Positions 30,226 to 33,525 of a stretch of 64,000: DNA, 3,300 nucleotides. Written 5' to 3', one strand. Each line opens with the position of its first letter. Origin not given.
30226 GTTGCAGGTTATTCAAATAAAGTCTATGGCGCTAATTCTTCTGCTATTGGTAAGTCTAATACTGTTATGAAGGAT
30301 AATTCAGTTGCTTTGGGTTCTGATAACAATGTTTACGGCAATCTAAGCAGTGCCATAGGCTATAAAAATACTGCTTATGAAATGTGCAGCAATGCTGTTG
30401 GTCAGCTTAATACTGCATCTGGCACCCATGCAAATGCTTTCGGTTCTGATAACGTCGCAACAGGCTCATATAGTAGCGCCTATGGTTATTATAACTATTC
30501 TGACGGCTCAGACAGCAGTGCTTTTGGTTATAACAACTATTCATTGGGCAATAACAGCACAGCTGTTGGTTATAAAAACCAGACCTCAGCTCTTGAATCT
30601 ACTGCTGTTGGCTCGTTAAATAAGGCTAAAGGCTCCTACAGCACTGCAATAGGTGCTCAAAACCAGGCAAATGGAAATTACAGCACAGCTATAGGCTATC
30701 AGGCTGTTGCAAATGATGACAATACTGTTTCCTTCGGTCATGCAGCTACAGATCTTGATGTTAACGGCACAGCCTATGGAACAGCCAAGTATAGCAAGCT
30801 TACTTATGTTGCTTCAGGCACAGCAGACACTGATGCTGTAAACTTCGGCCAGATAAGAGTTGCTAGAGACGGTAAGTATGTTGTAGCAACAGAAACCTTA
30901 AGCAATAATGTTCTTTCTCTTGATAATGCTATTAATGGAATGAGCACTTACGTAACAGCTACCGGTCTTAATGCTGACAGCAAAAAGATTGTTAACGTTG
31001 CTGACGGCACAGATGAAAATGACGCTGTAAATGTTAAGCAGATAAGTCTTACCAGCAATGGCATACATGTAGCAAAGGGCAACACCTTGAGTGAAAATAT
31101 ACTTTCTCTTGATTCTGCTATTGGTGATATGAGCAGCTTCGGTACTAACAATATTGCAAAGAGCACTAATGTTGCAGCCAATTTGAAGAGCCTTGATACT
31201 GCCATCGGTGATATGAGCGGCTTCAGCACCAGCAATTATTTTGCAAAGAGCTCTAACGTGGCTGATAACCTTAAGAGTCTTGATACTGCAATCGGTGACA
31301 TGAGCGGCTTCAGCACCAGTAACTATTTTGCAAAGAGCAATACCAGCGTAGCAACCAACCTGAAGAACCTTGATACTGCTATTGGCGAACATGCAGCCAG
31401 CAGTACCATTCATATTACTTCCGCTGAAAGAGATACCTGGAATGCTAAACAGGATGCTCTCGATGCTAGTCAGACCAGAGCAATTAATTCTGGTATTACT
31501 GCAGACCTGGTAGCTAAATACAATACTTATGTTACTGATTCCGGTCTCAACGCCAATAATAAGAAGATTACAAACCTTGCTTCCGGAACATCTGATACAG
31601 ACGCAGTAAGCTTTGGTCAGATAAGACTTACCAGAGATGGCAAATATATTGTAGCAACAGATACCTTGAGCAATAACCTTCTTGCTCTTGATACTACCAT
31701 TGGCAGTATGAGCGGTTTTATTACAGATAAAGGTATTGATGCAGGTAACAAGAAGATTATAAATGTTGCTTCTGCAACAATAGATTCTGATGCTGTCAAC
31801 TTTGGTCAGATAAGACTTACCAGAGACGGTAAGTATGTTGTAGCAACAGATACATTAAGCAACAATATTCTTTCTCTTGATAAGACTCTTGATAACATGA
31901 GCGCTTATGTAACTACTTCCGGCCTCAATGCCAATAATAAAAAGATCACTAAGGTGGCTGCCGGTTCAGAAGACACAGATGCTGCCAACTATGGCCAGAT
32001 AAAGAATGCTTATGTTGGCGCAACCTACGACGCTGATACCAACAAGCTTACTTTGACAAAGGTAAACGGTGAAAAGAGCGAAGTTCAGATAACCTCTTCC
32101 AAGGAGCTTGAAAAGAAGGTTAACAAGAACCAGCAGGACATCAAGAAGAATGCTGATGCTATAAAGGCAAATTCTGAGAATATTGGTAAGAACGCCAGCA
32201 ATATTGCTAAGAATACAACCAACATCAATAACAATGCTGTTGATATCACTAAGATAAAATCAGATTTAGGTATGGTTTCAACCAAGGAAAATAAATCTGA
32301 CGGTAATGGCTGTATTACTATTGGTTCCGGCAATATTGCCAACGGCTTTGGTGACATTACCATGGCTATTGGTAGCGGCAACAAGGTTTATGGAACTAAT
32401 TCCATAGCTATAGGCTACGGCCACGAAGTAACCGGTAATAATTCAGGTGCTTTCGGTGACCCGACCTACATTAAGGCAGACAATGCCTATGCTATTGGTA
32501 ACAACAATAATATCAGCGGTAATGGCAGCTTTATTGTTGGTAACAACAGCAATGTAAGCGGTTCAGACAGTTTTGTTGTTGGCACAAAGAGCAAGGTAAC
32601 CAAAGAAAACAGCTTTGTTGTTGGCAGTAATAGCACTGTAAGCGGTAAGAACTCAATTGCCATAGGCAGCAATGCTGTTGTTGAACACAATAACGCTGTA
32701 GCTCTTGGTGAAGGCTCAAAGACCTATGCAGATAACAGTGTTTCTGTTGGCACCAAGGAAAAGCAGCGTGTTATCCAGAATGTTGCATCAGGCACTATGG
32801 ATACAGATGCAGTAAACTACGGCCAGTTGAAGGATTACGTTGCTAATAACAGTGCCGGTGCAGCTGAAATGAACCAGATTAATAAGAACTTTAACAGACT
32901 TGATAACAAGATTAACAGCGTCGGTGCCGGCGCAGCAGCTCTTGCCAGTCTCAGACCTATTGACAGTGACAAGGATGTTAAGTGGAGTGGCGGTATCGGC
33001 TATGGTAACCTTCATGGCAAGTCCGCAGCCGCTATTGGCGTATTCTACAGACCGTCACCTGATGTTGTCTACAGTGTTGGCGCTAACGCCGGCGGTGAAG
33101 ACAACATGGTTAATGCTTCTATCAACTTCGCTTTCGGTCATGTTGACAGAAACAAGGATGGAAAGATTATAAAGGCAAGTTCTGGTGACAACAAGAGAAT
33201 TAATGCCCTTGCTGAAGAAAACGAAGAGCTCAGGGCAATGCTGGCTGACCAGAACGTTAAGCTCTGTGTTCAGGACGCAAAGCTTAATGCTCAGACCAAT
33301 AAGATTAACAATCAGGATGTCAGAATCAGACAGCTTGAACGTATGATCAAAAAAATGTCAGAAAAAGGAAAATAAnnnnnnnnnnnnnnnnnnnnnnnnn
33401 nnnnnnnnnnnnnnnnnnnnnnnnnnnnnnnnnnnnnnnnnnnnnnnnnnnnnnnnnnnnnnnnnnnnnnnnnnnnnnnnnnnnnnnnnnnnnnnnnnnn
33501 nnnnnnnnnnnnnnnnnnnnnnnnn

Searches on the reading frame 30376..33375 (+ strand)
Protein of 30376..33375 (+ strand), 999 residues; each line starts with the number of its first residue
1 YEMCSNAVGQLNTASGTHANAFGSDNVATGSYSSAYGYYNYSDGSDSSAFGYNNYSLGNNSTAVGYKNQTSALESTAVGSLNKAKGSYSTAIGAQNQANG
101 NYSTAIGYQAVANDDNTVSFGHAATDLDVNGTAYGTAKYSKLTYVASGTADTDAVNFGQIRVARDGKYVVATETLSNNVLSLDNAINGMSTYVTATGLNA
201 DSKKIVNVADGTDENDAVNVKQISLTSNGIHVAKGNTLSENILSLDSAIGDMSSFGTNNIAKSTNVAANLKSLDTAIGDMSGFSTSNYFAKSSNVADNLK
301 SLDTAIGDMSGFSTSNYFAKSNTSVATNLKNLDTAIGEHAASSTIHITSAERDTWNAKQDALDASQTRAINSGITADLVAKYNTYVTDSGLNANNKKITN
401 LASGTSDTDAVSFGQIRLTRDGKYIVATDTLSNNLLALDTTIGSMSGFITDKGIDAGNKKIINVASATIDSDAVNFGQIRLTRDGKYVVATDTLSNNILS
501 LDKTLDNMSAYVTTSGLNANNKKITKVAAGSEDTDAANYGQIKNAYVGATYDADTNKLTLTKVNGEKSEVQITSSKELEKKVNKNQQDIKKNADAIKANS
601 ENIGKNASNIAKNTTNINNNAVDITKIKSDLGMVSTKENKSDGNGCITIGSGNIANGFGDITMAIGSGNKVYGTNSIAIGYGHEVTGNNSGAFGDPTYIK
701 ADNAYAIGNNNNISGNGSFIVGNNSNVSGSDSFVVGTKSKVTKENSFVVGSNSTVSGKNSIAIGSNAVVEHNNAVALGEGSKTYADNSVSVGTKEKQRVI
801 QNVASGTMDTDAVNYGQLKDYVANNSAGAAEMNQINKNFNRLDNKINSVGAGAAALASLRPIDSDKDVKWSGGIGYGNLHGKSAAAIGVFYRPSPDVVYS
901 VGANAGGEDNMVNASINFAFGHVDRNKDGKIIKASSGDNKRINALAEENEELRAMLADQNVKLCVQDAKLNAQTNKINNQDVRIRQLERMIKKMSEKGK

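Call 37: search_protein_families(library=pfam, proteins=[window:30376-33375:+], max_evalue=0.00001)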
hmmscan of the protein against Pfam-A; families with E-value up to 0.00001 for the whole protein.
window:30376-33375:+ (999 aa): 4 families
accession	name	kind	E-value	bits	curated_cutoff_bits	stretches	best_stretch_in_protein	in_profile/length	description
PF05662.19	YadA_stalk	-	7e-29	100.4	28.4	2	800-838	2-40/43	Coiled stalk of trimeric autotransporter adhesin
PF05658.19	YadA_head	-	3.9e-25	88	25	0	742-767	2-27/27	YadA head domain repeat (2 copies)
PF21300.2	LbR_Ice_bind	-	6.4e-06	26.6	30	1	701-776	19-95/97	Grass antifreeze beta roll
PF03895.21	YadA_anchor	-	7.9e-06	26.3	22.7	1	869-920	8-60/60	YadA-like membrane anchor domain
